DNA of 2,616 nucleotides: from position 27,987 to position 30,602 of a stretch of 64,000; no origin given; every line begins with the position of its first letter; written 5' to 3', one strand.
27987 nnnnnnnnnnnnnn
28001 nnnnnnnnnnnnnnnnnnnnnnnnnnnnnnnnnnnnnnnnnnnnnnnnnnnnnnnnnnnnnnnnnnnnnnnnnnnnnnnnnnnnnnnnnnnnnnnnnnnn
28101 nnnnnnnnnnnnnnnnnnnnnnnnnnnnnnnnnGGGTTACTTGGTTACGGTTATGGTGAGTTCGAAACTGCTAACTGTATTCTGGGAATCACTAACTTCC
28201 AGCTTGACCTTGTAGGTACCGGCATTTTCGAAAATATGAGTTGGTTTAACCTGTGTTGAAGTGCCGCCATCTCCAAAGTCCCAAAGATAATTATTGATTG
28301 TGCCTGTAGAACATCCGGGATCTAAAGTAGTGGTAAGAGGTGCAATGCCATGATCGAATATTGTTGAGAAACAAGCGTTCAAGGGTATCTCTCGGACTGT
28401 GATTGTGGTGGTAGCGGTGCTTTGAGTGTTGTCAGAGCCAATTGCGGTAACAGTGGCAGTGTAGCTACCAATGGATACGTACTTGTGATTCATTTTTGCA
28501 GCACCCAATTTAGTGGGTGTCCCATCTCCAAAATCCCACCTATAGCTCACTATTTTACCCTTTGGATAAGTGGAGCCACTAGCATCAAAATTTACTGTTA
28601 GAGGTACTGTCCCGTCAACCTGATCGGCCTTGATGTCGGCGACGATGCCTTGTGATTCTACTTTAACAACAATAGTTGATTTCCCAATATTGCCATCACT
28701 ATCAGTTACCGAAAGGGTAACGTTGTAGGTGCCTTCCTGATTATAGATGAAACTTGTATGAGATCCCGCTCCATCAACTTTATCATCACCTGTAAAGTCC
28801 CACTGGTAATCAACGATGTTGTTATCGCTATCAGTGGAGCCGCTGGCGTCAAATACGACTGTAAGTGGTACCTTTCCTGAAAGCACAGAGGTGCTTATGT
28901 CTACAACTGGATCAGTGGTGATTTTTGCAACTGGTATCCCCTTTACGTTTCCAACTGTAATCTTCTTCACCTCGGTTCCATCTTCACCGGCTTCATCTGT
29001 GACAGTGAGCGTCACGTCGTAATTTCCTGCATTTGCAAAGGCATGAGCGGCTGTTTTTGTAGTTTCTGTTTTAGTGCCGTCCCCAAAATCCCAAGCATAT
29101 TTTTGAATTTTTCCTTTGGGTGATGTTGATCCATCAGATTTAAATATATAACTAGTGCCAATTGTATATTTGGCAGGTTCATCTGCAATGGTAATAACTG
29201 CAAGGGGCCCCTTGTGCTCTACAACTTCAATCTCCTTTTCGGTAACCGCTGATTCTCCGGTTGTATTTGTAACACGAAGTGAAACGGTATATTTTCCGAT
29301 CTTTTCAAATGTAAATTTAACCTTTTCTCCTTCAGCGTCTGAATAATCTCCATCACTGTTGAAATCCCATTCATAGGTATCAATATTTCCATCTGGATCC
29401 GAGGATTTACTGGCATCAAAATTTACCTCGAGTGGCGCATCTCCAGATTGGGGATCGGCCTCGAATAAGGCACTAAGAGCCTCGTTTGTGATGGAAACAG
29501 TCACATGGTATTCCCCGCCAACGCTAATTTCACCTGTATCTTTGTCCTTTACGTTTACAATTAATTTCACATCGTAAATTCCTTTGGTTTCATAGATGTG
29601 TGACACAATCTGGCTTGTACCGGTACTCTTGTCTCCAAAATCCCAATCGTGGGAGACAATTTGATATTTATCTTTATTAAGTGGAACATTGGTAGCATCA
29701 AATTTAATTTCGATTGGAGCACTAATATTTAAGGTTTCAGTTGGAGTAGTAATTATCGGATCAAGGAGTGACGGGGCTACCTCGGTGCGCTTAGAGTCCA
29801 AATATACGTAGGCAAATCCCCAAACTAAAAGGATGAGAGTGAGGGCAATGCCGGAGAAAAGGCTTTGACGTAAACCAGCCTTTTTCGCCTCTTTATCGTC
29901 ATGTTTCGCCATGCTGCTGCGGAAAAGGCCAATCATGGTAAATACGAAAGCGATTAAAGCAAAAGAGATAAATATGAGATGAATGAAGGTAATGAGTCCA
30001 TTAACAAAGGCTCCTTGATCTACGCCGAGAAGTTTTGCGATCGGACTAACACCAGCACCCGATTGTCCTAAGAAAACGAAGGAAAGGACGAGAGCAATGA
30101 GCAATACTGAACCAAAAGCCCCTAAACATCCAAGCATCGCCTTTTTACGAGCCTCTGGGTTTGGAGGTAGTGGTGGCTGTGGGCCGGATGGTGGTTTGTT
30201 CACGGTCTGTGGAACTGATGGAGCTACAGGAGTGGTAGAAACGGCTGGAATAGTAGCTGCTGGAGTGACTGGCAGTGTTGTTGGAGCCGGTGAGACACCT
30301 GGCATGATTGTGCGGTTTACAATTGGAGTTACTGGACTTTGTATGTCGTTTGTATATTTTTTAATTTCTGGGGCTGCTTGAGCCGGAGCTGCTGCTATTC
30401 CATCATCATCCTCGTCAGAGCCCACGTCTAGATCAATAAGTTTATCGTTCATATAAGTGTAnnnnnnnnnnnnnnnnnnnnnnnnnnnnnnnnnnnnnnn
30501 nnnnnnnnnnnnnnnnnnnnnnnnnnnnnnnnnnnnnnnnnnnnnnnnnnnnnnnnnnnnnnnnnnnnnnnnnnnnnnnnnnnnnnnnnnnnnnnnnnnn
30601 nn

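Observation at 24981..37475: Eight-gene surface operon joining pilin-like hairpin modules, giant PKD arrays and an SLH/beta-helix protein, with no T4SS machinery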

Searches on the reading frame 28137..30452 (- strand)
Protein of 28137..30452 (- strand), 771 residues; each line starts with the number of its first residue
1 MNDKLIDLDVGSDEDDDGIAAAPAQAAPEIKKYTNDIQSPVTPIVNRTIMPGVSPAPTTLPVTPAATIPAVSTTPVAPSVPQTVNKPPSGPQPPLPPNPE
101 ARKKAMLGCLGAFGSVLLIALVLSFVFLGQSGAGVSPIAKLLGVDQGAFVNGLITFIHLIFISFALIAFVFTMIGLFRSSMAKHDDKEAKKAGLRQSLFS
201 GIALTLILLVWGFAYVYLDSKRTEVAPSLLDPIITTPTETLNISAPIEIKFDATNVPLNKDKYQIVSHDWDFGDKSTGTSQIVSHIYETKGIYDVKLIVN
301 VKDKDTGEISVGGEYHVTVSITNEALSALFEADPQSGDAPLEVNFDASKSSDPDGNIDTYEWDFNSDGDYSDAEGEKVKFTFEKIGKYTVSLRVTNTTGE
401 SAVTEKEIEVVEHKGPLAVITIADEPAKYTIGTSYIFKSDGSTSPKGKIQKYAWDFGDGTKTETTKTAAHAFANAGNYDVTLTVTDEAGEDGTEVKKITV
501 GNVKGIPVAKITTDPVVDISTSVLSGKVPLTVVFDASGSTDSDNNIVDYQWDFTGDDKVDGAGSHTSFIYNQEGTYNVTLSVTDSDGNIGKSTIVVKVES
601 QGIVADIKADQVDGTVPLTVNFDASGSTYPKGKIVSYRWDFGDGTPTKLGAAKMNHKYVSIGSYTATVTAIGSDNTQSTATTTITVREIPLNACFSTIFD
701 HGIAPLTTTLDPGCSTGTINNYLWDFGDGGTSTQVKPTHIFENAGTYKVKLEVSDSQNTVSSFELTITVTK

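Call 3: search_protein_families(library=pfam, proteins=[window:28137-30452:-], max_evalue=0.1)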
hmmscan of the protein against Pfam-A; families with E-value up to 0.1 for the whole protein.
window:28137-30452:- (771 aa): 11 families
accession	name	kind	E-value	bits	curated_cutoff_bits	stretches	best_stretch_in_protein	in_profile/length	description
PF18911.6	PKD_4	-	1.5e-94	310.6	27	6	421-500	7-85/85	PKD domain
PF00801.26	PKD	-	5.4e-66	219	23.5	6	618-684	15-78/80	PKD domain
PF22352.2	K319L-like_PKD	-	1.9e-27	95.5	27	4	531-598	13-84/84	K319L-like, PKD domain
PF18981.6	InlK_D3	-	6.1e-09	36.3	25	0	571-598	47-75/75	Internalin K domain (D3/D4)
PF21027.3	Sde0182_C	-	4.7e-08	34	27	1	342-395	1-50/83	Cellulose-binding protein Sde0182, C-terminal domain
PF15418.12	DUF4625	-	1.2e-05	26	27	0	473-499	103-129/131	Domain of unknown function (DUF4625)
PF16820.11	PKD_3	-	4.3e-05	23.7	26.3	0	709-754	22-67/68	PKD-like domain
PF16403.11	Bact_surface_Ig-like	-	0.00012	22.5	27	0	570-598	43-71/71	Bacterial surface protein, Ig-like domain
PF08329.16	ChitinaseA_N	-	0.00078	19.6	21.2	0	369-415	68-112/133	Chitinase A, N-terminal domain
PF07495.19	Y_Y_Y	-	0.0019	18.5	26.6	0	367-410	24-62/65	Y_Y_Y domain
PF14277.12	DUF4364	-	0.0019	18.4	26.9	0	436-488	72-124/162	Domain of unknown function (DUF4364)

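Call 4: search_protein_families(library=ncbifam, proteins=[window:28137-30452:-], max_evalue=0.1)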
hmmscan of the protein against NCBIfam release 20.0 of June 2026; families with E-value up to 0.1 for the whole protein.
window:28137-30452:- (771 aa): 6 families
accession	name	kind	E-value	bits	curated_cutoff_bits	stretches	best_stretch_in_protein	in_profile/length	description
TIGR00864.1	PCC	subfamily_domain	6e-31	105.8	1861.4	3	269-523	1255-1496/2700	polycystin cation channel protein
NF058578.1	CPR_pilus_PamR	equivalog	1.3e-10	40.6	300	2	454-491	185-229/297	pilus system RbmA-like protein PamR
TIGR03769.1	P_ac_wall_RPT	domain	8.4e-08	32.6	30.9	0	380-406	7-34/41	TIGR03769 domain-containing protein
NF033932.1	LapB_rpt_80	domain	2.3e-06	27.8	45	1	476-518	1-41/83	LapB repeat-containing protein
NF045849.1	ICE_MMCAP2_0565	equivalog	0.0023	17.6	40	1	152-217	8-76/80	Mbov_0395 family pilin-like conjugal transfer protein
NF041112.1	chap_CsgH_alph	subfamily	0.013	15.5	35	0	464-489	59-84/91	curli-like amyloid fiber formation chaperone CsgH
